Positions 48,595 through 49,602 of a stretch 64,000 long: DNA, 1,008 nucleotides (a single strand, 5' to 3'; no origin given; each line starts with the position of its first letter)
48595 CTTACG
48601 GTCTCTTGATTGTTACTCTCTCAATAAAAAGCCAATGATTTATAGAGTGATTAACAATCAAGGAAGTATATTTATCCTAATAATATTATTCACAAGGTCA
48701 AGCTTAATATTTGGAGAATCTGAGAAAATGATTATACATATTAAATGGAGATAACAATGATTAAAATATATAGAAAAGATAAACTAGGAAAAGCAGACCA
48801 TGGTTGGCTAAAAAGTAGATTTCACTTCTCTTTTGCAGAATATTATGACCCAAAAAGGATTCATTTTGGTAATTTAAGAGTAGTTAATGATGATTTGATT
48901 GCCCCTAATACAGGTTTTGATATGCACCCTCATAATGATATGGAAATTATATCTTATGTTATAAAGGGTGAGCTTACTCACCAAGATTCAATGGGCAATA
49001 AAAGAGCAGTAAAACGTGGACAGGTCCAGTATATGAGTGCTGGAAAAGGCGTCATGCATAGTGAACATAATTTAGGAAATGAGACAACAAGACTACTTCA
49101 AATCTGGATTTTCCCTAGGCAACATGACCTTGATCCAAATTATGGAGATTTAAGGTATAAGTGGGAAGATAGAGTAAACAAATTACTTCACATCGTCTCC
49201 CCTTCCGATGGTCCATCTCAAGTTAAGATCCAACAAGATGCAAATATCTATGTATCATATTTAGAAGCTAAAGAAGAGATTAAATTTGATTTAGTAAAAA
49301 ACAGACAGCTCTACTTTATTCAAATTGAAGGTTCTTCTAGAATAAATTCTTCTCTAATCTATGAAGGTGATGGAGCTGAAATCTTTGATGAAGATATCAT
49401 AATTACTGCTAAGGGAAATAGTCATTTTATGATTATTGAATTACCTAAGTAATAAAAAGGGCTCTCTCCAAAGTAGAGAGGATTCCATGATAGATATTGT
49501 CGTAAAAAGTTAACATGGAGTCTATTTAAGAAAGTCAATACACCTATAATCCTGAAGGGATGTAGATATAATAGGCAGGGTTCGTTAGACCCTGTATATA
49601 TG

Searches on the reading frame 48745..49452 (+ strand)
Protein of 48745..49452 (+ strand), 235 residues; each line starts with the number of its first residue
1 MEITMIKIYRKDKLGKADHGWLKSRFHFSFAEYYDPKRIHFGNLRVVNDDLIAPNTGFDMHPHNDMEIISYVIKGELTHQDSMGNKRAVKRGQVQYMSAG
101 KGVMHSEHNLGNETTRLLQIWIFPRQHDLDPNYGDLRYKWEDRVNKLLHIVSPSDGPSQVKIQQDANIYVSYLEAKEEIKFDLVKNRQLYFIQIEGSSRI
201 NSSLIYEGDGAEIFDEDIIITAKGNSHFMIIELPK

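Call 16: search_protein_families(library=pfam, proteins=[window:48745-49452:+])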
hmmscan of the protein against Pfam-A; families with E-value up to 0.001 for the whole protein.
window:48745-49452:+ (235 aa): 3 families
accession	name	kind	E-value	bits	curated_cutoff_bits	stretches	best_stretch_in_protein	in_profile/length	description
PF02678.22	Pirin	-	1.4e-33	115.6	26.1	1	15-122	9-108/108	Pirin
PF17954.7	Pirin_C_2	-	1e-17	64.5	22.9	1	150-233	2-86/86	Quercetinase C-terminal cupin domain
PF07883.17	Cupin_2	-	1.8e-07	31.2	27.2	1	52-120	5-69/70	Cupin domain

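Call 41: find_encoding_contigs(protein=window:48745-49452:+, flank=3000, max_places=10)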
Protein window:48745-49452:+ (235 aa): no gene with exactly this product is on record in the collection.
